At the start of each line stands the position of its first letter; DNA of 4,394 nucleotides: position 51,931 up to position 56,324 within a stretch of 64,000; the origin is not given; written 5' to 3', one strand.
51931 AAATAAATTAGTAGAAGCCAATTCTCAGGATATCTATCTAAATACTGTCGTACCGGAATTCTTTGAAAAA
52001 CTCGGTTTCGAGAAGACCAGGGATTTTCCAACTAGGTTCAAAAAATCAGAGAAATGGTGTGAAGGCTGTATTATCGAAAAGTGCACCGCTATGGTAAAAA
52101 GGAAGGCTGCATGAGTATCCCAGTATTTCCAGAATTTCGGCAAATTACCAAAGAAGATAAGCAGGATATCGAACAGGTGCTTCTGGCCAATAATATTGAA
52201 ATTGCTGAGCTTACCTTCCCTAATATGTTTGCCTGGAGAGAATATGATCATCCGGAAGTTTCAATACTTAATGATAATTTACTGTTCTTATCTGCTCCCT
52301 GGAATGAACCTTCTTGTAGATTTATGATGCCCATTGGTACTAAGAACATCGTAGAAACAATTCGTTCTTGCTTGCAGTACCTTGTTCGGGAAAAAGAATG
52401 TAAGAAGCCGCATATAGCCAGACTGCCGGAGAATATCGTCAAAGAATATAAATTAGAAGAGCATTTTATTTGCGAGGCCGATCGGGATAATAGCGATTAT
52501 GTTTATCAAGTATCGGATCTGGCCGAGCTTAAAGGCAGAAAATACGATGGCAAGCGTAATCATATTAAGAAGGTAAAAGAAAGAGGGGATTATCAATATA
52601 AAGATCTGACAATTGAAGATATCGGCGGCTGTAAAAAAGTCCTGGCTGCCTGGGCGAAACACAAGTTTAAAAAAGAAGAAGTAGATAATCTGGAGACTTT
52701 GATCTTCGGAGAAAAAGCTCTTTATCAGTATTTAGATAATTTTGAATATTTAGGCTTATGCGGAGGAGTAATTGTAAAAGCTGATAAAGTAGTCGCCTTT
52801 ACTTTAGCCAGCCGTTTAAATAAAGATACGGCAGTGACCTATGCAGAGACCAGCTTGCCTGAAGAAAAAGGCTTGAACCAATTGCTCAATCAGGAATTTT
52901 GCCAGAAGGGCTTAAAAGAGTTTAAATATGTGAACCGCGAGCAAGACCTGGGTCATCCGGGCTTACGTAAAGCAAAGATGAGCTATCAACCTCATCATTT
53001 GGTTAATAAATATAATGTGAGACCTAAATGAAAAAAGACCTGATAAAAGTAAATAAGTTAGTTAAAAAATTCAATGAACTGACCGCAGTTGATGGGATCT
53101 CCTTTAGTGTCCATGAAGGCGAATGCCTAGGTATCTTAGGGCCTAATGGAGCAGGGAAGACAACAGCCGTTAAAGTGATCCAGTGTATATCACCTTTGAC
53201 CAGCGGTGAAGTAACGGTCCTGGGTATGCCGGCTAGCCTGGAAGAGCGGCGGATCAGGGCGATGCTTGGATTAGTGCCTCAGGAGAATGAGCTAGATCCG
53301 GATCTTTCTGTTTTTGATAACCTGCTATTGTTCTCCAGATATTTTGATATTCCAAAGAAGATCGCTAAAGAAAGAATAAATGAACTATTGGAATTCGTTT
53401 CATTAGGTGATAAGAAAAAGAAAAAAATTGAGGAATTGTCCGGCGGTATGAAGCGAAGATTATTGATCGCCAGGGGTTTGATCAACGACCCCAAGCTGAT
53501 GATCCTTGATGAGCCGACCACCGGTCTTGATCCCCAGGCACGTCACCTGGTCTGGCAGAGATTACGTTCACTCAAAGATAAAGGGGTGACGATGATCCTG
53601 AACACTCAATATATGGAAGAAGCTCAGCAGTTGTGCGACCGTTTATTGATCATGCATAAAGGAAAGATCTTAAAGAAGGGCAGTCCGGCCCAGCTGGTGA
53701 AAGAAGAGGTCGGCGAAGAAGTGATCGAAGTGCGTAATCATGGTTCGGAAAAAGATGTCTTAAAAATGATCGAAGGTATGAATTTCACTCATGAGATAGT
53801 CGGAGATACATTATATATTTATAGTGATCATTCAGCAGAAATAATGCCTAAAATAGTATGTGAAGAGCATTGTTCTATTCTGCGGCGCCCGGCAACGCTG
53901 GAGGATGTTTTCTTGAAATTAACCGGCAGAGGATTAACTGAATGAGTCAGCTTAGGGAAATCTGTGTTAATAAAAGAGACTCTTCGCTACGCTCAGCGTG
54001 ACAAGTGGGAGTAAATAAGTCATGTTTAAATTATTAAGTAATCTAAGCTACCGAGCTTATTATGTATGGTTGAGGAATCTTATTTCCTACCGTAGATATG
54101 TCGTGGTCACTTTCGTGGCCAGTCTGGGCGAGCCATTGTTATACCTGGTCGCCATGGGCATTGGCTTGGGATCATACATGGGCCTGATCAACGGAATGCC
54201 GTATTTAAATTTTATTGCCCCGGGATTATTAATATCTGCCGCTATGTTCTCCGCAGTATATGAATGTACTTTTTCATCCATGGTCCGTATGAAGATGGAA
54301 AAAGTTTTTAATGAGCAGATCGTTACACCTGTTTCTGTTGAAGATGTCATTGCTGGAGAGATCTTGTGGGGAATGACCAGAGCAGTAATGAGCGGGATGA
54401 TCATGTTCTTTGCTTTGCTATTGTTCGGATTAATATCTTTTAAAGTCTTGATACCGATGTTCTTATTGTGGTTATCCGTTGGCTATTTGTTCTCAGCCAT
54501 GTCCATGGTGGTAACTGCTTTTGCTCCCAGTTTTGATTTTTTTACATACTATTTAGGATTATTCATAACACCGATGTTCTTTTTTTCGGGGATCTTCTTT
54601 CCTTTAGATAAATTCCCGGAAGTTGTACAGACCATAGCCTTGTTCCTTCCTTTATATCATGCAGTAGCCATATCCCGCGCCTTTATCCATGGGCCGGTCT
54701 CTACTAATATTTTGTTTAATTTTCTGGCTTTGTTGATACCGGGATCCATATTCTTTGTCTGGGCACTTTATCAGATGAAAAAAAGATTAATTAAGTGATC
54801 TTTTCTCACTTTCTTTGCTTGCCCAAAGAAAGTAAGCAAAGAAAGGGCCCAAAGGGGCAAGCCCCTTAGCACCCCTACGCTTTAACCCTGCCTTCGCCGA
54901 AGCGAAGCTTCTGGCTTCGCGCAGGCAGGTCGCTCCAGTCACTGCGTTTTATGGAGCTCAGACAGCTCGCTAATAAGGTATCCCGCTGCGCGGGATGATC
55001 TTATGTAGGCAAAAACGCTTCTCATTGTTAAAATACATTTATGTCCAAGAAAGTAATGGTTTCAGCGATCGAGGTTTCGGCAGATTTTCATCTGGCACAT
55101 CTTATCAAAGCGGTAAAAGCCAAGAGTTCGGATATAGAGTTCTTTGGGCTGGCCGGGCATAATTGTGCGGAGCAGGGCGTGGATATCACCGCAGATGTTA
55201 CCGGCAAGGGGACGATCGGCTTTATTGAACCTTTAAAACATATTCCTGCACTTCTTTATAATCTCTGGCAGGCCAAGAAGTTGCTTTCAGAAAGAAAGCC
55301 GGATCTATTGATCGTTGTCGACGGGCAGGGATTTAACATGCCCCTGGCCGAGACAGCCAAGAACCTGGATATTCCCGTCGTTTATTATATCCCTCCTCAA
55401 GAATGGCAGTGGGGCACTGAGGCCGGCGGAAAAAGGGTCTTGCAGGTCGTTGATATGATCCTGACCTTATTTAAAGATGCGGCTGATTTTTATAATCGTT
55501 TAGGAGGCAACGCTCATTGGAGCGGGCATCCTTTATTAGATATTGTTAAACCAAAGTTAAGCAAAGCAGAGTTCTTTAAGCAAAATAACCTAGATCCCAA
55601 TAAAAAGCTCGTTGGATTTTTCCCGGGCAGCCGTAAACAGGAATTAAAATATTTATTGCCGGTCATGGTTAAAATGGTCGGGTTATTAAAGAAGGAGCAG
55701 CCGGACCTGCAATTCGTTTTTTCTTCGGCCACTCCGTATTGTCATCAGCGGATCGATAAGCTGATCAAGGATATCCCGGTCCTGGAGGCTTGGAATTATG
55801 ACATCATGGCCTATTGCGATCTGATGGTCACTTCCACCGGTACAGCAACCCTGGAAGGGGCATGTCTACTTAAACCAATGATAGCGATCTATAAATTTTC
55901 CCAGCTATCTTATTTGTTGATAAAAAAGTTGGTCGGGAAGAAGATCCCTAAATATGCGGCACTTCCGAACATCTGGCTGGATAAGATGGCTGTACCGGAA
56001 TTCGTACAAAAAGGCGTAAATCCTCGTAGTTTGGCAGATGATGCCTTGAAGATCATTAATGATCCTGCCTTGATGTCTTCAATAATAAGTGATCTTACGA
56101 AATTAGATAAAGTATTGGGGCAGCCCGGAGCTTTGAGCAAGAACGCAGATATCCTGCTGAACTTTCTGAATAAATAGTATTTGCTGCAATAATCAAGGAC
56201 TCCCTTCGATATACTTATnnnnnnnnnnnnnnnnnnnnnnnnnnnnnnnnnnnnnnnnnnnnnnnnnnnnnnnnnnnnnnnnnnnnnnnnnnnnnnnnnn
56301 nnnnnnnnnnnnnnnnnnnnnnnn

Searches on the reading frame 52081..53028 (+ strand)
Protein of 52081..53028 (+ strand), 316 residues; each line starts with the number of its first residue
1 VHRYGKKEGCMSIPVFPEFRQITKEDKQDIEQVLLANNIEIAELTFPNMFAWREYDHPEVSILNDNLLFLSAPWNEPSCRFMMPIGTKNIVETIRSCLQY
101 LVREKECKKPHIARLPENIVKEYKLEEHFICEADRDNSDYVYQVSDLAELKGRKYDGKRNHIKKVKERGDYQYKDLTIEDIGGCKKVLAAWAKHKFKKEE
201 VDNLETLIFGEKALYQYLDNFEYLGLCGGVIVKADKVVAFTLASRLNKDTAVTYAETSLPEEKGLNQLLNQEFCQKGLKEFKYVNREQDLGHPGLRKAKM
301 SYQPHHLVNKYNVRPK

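Call 10: search_protein_families(library=pfam, proteins=[window:52081-53028:+], max_evalue=0.001)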
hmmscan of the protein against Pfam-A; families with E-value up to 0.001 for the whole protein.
window:52081-53028:+ (316 aa): 1 family
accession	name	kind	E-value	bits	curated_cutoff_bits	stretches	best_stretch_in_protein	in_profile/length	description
PF09924.15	LPG_synthase_C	-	6e-37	127.8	27.5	1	43-313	10-297/298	Phosphatidylglycerol lysyltransferase, C-terminal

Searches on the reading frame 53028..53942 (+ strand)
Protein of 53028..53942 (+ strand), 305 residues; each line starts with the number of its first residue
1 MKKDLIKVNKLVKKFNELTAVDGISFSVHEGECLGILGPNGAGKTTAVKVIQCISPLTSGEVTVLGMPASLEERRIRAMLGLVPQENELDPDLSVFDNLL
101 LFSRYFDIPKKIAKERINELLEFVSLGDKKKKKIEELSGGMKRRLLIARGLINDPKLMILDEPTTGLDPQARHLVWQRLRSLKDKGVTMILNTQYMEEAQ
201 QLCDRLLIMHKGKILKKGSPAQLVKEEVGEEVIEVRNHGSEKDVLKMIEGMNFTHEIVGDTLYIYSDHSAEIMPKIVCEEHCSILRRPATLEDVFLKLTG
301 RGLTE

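Call 10: search_protein_families(library=pfam, proteins=[window:53028-53942:+], max_evalue=0.001)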
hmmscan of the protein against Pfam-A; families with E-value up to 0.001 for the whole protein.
window:53028-53942:+ (305 aa): 3 families
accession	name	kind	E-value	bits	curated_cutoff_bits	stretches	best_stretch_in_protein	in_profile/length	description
PF00005.33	ABC_tran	-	1.1e-33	117.2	25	1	22-165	2-137/137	ABC transporter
PF13304.12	AAA_21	-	5.6e-11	43.5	27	1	105-193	205-297/304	AAA domain, putative AbiEii toxin, Type IV TA system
PF02463.25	SMC_N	-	0.00059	19.8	40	0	131-202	131-208/220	RecF/RecN/SMC N terminal domain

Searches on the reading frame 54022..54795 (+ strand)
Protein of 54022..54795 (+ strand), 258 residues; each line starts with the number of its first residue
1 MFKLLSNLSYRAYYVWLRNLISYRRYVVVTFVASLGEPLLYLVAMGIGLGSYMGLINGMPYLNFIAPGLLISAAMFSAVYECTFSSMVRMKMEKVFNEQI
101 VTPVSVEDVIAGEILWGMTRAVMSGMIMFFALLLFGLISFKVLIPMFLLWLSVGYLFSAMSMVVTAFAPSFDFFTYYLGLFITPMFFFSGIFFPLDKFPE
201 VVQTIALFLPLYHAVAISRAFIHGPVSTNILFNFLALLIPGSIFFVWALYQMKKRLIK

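Call 10: search_protein_families(library=pfam, proteins=[window:54022-54795:+], max_evalue=0.001)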
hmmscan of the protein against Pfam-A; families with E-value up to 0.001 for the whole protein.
window:54022-54795:+ (258 aa): 2 families
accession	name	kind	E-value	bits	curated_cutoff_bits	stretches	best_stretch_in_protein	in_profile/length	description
PF01061.29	ABC2_membrane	-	3e-20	73.1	26.9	1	14-220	5-208/211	ABC-2 type transporter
PF12698.13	ABC2_membrane_3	-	4.1e-12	46.3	31.6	1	61-249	160-346/347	ABC-2 family transporter protein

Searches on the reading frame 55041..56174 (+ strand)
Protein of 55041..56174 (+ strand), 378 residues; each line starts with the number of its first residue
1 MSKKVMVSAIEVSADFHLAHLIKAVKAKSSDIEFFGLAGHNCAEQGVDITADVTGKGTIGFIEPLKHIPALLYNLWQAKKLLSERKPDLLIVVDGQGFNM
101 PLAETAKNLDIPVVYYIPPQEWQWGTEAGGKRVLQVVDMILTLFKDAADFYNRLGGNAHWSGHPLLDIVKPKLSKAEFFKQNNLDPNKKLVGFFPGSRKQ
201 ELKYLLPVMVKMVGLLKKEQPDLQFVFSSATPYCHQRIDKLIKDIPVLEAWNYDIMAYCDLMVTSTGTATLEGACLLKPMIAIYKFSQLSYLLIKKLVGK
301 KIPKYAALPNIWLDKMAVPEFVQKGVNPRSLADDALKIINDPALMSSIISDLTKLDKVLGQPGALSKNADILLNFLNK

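Call 10: search_protein_families(library=pfam, proteins=[window:55041-56174:+], max_evalue=0.001)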
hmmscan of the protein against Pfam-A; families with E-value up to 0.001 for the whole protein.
window:55041-56174:+ (378 aa): 1 family
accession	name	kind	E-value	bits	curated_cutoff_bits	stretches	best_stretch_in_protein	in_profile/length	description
PF02684.21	LpxB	-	8.6e-68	229.3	22.6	1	5-340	1-340/374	Lipid-A-disaccharide synthetase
